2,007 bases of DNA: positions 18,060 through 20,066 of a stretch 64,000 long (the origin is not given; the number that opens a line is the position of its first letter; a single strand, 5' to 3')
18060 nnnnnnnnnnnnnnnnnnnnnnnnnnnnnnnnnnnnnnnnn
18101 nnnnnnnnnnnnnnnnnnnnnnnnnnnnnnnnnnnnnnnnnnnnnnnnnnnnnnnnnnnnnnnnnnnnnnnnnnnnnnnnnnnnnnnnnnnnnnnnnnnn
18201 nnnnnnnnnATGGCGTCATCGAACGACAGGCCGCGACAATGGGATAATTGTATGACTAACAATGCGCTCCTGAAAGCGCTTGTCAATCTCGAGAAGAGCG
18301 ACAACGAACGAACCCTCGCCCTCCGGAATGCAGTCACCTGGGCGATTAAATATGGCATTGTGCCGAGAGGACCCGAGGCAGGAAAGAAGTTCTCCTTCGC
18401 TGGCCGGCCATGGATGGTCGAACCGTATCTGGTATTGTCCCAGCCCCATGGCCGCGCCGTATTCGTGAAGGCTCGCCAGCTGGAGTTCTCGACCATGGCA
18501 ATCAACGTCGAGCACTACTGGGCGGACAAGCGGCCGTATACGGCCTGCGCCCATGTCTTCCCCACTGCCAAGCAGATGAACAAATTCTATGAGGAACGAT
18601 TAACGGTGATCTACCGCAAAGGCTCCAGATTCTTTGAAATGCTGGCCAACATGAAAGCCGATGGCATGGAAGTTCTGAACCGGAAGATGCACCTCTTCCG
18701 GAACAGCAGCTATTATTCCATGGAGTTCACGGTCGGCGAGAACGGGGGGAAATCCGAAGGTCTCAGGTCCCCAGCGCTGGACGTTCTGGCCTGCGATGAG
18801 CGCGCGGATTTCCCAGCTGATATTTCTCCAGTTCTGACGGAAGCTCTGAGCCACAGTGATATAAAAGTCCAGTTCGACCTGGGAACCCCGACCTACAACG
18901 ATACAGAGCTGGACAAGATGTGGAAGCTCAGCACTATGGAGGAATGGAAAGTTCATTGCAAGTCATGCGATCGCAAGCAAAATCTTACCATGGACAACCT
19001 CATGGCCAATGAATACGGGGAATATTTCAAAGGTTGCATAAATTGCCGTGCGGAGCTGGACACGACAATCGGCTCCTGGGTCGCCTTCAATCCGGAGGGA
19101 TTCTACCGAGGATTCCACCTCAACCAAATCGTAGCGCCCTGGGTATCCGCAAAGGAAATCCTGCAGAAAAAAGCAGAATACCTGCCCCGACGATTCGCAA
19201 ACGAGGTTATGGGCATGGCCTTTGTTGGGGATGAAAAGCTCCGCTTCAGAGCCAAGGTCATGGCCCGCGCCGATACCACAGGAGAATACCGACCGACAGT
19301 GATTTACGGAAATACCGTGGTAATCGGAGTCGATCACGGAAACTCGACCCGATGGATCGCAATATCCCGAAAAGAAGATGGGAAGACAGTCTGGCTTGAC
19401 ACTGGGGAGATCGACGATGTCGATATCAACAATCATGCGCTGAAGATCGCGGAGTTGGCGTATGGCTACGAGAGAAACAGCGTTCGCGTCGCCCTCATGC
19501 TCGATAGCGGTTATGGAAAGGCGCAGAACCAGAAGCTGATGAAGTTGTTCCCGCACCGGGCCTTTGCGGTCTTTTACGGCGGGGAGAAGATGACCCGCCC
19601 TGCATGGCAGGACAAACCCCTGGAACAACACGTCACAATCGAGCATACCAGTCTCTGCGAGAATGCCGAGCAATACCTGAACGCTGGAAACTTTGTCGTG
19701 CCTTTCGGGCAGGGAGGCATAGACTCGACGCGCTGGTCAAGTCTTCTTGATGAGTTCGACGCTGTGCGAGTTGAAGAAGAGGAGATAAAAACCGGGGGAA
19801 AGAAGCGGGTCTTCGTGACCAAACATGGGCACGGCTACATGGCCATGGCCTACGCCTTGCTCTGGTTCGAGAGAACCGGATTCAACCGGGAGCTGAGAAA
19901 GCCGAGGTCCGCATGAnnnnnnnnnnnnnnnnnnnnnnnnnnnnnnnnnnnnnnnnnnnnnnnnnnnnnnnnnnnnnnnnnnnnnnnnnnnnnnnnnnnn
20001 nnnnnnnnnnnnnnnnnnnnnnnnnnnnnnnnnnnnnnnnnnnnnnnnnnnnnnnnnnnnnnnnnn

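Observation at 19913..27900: Low-GC defence island inserted between terminase and portal: GmrSD type IV nuclease plus a complete type II restriction-modification system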

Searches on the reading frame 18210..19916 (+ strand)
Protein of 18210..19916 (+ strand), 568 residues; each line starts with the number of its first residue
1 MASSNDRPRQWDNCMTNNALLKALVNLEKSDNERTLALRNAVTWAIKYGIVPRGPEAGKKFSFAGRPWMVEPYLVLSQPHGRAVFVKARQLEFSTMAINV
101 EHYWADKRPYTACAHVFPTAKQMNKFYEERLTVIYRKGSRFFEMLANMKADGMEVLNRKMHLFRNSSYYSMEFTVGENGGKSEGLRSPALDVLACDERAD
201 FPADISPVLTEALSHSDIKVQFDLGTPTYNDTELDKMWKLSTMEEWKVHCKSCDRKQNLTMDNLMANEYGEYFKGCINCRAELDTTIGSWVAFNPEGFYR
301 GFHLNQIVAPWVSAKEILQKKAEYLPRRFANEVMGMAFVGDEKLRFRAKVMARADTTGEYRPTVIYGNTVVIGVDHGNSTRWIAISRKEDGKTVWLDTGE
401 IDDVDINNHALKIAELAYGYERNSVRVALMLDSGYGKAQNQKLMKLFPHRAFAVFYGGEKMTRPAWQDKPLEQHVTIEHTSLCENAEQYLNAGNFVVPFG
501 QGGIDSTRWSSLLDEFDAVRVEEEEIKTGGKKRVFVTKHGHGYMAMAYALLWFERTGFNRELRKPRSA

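Call 3: search_protein_families(library=pfam, proteins=[window:18210-19916:+], max_evalue=0.01)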
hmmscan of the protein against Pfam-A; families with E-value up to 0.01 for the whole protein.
window:18210-19916:+ (568 aa): 1 family
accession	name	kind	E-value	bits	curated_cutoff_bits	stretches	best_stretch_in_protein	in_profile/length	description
PF05876.18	GpA_ATPase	-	6.4e-11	42.8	25.6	1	61-274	7-221/247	Phage terminase large subunit gpA, ATPase domain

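Call 8: find_encoding_contigs(protein=window:18210-19916:+, flank=10000, max_places=10)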
Protein window:18210-19916:+ (568 aa): no gene with exactly this product is on record in the collection.

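Call 10: find_related_loci(query=window:18210-19916:+, collection=viral_contigs, flank=10000)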
Query window:18210-19916:+ (568 aa) in viral_contigs; peptide patterns used: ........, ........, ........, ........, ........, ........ (x = any residue, [..] = any of these).
1 stretches matched a pattern; 1 encode a relative of the query (tblastn E <= 1e-3); 1 distinct loci.
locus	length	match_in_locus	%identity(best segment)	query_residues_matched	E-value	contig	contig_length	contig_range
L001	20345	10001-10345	33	225-336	4e-13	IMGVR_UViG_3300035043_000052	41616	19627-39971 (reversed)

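Call 12: find_homologous_proteins(query=window:18210-19916:+, max_evalue=1e-10)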
Query window:18210-19916:+ (568 aa): 5 proteins with E <= 1e-10 among 3717 candidates.
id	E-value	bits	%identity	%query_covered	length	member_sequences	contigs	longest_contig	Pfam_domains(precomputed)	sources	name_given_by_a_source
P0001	0.0e+0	1212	92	98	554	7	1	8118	PF05876.19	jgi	jgi:hypothetical protein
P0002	2.7e-276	935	70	97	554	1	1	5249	PF05876.19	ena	-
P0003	1.1e-59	220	32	87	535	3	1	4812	PF05876.19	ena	-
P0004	2.3e-15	74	24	87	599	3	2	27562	PF05876.19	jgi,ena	-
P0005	5.5e-12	63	25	78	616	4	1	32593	PF05876.19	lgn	-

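Call 13: find_encoding_contigs(protein=P0001, flank=10000)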
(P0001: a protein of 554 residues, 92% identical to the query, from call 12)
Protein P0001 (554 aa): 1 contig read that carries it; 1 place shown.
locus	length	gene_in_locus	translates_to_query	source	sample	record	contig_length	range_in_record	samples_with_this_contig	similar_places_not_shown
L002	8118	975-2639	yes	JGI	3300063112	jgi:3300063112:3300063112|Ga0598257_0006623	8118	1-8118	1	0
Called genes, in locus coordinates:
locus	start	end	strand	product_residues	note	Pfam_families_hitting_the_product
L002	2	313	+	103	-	?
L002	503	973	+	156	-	-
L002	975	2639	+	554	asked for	PF05876:GpA_ATPase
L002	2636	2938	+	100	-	PF14947:HTH_45 (weak)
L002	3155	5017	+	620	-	PF02384:N6_Mtase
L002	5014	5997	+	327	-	PF01420:Methylase_S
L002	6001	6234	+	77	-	-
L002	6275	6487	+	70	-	-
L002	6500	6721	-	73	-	-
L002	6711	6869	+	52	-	-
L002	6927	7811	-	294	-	-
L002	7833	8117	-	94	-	?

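Call 14: find_encoding_contigs(protein=P0002, flank=10000)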
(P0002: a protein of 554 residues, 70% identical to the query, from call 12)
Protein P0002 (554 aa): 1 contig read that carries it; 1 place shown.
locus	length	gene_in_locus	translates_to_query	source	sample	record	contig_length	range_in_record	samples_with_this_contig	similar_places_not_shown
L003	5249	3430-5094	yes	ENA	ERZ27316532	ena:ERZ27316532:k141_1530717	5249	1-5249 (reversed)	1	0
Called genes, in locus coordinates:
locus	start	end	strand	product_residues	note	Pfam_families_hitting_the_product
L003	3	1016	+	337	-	?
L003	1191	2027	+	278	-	-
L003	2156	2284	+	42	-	-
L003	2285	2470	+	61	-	-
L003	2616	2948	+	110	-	-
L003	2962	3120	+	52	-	-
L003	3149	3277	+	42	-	-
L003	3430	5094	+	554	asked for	PF05876:GpA_ATPase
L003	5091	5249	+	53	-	?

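Call 15: find_encoding_contigs(protein=P0003, flank=10000)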
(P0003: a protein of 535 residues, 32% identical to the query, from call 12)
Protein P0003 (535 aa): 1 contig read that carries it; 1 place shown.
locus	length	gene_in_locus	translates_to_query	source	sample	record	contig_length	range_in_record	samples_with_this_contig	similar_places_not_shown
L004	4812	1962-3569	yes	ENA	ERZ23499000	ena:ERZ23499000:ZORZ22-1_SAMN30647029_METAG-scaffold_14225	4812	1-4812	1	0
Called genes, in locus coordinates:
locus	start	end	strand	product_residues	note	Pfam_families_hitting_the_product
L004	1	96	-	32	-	?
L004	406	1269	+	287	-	-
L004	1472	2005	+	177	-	-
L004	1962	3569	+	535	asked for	PF05876:GpA_ATPase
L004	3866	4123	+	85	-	-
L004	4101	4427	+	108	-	-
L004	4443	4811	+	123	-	?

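Call 18: find_related_loci(query=A1, collection=genome_contigs, flank=10000)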
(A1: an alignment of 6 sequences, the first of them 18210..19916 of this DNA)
Query A1 (568 aa) in genome_contigs; peptide patterns used: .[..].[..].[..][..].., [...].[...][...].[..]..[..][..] (x = any residue, [..] = any of these).
53 stretches matched a pattern; 4 encode a relative of the query (tblastn E <= 1e-3); 4 distinct loci.
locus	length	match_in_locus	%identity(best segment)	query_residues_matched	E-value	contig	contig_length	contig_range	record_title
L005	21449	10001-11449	32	75-556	5e-70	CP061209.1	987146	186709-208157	MAG: Methanosarcinales archaeon isolate Met33H chromosome, complete genome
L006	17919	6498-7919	33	84-556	1e-68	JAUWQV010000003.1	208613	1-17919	MAG: Methanocellales archaeon isolate CSMAG_2511 CSMAG_2511_k141_122220_length_208613_cov_24.7058, whole genome shotgun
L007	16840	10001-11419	32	84-556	8e-65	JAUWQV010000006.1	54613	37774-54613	MAG: Methanocellales archaeon isolate CSMAG_2511 CSMAG_2511_k141_1112128_length_54613_cov_25.0000, whole genome shotgun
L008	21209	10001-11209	31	162-555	8e-54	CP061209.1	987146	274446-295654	MAG: Methanosarcinales archaeon isolate Met33H chromosome, complete genome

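Call 23: search_protein_families(library=pfam, proteins=[L005:11679-12257:+, L005:13158-14096:+, L005:14158-14895:+, L005:14398-15108:-, L005:15273-15785:-, L005:17009-19096:+, L005:19124-20344:+, L007:11790-12275:+, L007:12282-16493:+], max_evalue=0.001)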
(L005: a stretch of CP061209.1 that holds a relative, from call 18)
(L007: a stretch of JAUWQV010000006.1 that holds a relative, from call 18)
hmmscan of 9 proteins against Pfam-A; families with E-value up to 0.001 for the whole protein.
L005:11679-12257:+ (192 aa): 0 families

L005:13158-14096:+ (312 aa): 0 families

L005:14158-14895:+ (245 aa): 1 family
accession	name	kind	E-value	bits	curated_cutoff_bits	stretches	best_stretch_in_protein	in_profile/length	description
PF18204.6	PGF-CTERM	-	3.5e-06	27.2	18.8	1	224-245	1-23/23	PGF-CTERM motif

L005:14398-15108:- (236 aa): 0 families

L005:15273-15785:- (170 aa): 2 families
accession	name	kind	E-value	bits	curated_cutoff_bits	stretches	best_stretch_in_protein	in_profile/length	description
PF00684.25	DnaJ_CXXCXGXG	-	0.0004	21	32.7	1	15-55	16-53/65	DnaJ central domain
PF20833.2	RNase_E_G_Thio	-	0.00066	20.2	26.8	0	17-28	2-13/86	RNase E/G, Thioredoxin-like domain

L005:17009-19096:+ (695 aa): 2 families
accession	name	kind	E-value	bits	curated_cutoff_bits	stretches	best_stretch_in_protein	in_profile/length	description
PF01555.25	N6_N4_Mtase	-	2.5e-14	54.2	26.7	1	482-636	1-125/221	DNA methylase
PF01170.24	UPF0020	-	0.00085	19.5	22.3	0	74-102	23-52/197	RMKL-like, methyltransferase domain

L005:19124-20344:+ (406 aa): 0 families

L007:11790-12275:+ (161 aa): 0 families

L007:12282-16493:+ (1403 aa): 5 families
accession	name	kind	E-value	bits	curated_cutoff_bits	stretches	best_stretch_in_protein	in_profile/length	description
PF00082.27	Peptidase_S8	-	1e-31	110.8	21.8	2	415-526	161-288/288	Subtilase family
PF18204.6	PGF-CTERM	-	1.8e-09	37.7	18.8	1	1380-1401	2-23/23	PGF-CTERM motif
PF19077.6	Big_13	-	6.6e-09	36.6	27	2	1146-1209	36-99/102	Bacterial Ig-like domain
PF02369.22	Big_1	-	0.00043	20.8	34.9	1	920-1001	2-89/93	Bacterial Ig-like domain (group 1)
PF09134.16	Invasin_D3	-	0.00095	20.1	33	0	922-998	6-88/98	Invasin, domain 3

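Call 68: search_protein_families(library=pfam, proteins=[L002:3155-5017:+, L002:5014-5997:+, L002:6001-6234:+, L002:6275-6487:+, L002:6927-7811:-, L002:7833-8117:-], max_evalue=0.001)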
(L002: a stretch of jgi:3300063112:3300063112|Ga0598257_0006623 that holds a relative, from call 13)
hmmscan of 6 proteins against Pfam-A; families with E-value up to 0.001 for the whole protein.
L002:3155-5017:+ (620 aa): 2 families
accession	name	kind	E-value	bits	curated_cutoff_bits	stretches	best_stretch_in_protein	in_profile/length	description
PF02384.22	N6_Mtase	-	3.9e-32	112.3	20.4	1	274-550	3-274/311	N-6 DNA Methylase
PF20473.4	MmeI_Mtase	-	0.00013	21.7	27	1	318-373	22-84/259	MmeI, DNA-methyltransferase domain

L002:5014-5997:+ (327 aa): 1 family
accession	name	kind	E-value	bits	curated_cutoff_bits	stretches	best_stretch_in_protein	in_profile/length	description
PF01420.25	Methylase_S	-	1.2e-18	68.3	22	2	168-311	4-154/168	Type I restriction modification DNA specificity domain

L002:6001-6234:+ (77 aa): 0 families

L002:6275-6487:+ (70 aa): 0 families

L002:6927-7811:- (294 aa): 0 families

L002:7833-8117:- (94 aa): 0 families

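Call 95: find_related_loci(query=A1, collection=viral_contigs, flank=10000)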
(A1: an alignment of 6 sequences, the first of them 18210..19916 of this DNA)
Query A1 (568 aa) in viral_contigs; peptide patterns used: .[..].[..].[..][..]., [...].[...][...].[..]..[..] (x = any residue, [..] = any of these).
215 stretches matched a pattern; 120 encode a relative of the query (tblastn E <= 1e-3); the best 80 are kept; 80 distinct loci.
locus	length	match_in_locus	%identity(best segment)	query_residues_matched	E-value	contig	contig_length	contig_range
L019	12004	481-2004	24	59-542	7e-35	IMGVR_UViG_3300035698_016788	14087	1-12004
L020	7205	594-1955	24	58-499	9e-33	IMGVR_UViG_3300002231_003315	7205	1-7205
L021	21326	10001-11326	26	65-498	7e-33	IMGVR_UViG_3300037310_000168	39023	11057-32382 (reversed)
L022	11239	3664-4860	27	76-462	1e-30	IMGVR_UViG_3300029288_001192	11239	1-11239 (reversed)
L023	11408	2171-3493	24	64-498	2e-29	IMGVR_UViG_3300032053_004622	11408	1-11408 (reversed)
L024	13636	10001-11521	26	83-568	1e-27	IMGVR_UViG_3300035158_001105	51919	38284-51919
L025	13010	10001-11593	24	64-559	2e-23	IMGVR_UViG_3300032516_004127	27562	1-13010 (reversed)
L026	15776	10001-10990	25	83-377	1e-19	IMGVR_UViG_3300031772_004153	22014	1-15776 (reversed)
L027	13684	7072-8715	22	58-568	4e-17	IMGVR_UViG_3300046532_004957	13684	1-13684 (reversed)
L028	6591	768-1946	24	58-425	7e-17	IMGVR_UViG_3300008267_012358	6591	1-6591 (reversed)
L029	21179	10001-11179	24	58-425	2e-16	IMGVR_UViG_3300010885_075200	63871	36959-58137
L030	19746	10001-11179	24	58-425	6e-16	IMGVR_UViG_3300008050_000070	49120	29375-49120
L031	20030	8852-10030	24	58-425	6e-16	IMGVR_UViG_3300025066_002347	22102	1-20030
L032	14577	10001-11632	23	58-560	9e-16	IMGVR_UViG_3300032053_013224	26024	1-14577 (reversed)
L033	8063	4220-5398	24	58-425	8e-16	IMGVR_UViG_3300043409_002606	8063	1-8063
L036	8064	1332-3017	24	60-568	4e-15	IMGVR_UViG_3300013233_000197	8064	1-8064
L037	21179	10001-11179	24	58-425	6e-16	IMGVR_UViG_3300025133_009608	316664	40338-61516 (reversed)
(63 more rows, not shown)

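Call 113: search_protein_families(library=pfam, proteins=[L019:2232-3881:+, L020:3090-4706:+, L021:12499-14193:+, L022:5319-8027:+, L023:4686-6347:+, L024:11966-13564:+, L027:8751-10448:+, L029:11676-13349:+, L036:3054-6209:+, L037:11681-13378:+], max_evalue=0.001)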
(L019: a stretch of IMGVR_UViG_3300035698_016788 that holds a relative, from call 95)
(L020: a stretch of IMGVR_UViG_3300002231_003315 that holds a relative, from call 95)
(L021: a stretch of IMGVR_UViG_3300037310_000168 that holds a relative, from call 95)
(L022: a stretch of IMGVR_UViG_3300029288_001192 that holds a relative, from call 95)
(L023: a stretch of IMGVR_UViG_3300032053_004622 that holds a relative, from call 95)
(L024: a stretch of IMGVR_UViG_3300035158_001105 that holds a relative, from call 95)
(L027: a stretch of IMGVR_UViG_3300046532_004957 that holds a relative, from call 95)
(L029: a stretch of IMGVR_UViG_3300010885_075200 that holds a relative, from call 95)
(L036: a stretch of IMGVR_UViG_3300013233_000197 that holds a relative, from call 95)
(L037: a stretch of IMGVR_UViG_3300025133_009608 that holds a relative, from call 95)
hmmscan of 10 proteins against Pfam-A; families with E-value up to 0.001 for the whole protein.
L019:2232-3881:+ (549 aa): 0 families

L020:3090-4706:+ (538 aa): 1 family
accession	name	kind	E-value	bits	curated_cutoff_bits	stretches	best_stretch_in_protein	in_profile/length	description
PF14528.11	LAGLIDADG_3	-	1.7e-09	38.2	22.5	0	500-534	7-40/82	LAGLIDADG-like domain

L021:12499-14193:+ (564 aa): 2 families
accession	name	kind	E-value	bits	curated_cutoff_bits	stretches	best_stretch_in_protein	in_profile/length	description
PF06074.18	Portal_Mu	-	2.6e-05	24.1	23.9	1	187-392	88-287/336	Portal protein of Mu bacteriophage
PF07891.17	DUF1666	-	0.0007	19.8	25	0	366-446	42-116/246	Protein of unknown function (DUF1666)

L022:5319-8027:+ (902 aa): 1 family
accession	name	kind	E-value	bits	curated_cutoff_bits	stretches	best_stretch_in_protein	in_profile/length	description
PF14528.11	LAGLIDADG_3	-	1.9e-07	31.7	22.5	1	603-666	4-68/82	LAGLIDADG-like domain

L023:4686-6347:+ (553 aa): 0 families

L024:11966-13564:+ (532 aa): 0 families

L027:8751-10448:+ (565 aa): 0 families

L029:11676-13349:+ (557 aa): 0 families

L036:3054-6209:+ (1051 aa): 2 families
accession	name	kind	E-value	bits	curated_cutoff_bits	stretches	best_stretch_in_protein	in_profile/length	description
PF14528.11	LAGLIDADG_3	-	5.1e-10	39.9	22.5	1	399-482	2-78/82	LAGLIDADG-like domain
PF05203.21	Hom_end_hint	-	2.7e-09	37.8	32.1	1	162-202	1-41/228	Hom_end-associated Hint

L037:11681-13378:+ (565 aa): 0 families
